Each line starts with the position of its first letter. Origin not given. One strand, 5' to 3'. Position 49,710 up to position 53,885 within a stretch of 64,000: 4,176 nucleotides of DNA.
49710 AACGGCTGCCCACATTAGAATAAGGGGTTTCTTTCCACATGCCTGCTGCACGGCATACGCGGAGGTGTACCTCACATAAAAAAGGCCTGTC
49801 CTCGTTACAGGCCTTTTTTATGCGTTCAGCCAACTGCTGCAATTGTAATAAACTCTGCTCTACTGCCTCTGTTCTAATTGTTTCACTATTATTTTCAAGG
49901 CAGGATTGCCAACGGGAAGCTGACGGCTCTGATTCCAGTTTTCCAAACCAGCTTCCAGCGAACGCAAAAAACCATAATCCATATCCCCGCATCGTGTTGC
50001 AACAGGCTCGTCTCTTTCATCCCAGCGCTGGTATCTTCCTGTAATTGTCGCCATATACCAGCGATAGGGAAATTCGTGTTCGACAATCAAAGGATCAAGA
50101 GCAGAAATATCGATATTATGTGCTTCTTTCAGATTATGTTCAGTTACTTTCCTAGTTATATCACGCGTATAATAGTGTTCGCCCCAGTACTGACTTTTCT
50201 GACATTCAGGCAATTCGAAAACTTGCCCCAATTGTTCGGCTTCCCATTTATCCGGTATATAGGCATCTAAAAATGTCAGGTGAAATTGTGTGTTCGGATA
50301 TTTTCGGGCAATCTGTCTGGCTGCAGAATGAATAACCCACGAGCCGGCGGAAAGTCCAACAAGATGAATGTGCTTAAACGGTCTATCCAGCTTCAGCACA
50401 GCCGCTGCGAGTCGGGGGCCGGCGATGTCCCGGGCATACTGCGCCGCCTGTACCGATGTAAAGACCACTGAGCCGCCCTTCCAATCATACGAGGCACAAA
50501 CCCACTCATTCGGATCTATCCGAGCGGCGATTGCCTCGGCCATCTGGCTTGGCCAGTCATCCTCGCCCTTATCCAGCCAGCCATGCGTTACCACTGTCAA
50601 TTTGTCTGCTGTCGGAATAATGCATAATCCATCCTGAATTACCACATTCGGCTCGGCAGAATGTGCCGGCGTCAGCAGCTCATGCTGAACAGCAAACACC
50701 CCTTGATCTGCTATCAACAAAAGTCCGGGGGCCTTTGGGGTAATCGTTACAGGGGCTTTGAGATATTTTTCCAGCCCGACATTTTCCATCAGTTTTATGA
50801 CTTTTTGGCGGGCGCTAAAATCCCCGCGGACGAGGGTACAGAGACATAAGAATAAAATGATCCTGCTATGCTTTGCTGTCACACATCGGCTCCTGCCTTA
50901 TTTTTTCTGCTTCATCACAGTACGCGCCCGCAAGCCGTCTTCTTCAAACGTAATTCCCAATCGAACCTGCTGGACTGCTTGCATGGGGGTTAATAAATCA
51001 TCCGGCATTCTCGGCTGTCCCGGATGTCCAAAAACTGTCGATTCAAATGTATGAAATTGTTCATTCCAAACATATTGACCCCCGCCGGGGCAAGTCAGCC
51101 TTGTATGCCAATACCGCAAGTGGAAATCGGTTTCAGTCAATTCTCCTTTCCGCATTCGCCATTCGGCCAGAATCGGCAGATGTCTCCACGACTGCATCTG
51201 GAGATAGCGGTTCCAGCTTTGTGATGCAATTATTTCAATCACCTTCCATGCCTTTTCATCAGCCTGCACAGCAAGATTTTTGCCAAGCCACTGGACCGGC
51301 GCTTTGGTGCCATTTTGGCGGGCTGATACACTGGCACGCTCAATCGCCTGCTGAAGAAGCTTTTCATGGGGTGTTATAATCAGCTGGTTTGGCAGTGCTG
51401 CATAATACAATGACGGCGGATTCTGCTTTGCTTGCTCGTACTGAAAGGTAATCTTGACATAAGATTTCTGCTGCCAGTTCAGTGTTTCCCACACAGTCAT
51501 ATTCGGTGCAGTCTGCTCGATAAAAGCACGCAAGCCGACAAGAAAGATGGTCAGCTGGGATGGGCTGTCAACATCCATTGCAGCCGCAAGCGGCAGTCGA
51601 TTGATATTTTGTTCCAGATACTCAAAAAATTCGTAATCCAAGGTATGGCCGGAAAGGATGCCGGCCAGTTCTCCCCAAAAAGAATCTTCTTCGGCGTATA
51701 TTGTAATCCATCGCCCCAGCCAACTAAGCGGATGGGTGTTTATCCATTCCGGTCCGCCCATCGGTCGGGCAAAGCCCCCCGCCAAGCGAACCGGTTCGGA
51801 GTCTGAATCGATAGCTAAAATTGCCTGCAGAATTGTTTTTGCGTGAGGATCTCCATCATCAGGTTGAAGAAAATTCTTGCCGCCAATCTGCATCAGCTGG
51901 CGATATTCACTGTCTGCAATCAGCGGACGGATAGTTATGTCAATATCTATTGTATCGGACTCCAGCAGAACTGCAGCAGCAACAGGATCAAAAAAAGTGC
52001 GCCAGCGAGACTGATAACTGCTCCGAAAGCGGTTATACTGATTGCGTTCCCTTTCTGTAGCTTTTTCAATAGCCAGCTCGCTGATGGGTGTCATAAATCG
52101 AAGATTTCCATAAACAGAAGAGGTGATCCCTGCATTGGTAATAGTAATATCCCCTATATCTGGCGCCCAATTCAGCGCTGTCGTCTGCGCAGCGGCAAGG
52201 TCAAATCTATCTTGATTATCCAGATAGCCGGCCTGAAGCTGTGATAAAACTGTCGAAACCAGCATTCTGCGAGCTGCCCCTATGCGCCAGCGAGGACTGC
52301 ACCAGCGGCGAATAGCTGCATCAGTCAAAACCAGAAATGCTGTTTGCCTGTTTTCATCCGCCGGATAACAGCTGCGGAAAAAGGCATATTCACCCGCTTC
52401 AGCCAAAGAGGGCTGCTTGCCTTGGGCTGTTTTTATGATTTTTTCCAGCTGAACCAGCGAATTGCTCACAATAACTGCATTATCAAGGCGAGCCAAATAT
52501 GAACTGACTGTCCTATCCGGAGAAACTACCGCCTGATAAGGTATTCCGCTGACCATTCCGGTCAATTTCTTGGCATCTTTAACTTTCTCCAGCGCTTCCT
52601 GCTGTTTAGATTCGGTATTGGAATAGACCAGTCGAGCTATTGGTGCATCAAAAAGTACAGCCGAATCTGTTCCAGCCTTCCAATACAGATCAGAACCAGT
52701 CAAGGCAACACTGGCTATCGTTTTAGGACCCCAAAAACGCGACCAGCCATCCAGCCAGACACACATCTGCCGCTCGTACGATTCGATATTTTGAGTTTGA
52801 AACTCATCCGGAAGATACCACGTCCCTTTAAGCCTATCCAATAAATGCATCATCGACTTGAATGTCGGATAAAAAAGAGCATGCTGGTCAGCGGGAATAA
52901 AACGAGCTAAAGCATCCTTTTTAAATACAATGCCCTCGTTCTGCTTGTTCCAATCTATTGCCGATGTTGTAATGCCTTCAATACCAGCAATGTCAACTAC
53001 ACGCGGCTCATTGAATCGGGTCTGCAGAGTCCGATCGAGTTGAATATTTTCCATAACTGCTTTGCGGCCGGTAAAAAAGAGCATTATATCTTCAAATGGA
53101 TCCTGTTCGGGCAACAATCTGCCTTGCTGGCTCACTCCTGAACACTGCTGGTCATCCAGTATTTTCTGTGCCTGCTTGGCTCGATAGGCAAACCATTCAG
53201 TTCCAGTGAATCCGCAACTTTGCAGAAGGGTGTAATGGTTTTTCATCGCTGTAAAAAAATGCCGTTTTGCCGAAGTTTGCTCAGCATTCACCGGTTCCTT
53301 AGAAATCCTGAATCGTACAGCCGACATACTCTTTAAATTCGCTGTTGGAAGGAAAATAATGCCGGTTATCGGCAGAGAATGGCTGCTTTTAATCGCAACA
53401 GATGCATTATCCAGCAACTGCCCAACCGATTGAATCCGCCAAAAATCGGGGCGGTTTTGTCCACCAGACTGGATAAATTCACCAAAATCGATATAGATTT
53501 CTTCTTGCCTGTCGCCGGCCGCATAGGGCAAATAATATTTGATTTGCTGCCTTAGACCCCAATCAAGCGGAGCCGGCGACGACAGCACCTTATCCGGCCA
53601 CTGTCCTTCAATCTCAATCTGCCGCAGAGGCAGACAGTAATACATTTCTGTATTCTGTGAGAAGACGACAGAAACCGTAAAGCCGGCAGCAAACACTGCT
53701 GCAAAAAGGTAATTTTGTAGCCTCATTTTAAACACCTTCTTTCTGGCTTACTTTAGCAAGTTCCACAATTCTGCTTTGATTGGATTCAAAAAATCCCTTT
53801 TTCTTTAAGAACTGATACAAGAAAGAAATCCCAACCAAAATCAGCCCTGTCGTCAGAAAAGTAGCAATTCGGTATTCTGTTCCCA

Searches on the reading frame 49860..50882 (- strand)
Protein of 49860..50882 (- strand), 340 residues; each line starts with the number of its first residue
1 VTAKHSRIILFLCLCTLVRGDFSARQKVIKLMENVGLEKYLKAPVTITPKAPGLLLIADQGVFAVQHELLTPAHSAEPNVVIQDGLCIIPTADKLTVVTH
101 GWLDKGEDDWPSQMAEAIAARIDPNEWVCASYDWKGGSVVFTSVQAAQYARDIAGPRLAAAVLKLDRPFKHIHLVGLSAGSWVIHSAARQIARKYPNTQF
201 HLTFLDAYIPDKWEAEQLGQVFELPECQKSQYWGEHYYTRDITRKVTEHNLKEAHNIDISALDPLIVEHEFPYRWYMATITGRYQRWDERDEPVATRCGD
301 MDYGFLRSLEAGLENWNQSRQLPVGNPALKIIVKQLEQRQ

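Call 34: search_protein_families(library=pfam, proteins=[window:49860-50882:-], max_evalue=0.01)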
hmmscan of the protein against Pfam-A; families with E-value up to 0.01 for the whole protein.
window:49860-50882:- (340 aa): 1 family
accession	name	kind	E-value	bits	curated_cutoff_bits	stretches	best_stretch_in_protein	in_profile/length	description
PF00151.25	Lipase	-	4.7e-08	33.2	27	1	91-194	68-171/336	Lipase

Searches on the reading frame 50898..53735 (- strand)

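Call 34: search_protein_families(library=pfam, proteins=[window:50898-53735:-], max_evalue=0.01)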
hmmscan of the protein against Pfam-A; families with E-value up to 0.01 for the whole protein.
window:50898-53735:- (945 aa): 1 family
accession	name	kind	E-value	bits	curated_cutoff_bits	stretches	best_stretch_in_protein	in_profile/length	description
PF11832.13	DUF3352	-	4.9e-07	29.2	26.8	0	377-451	136-214/536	Protein of unknown function (DUF3352)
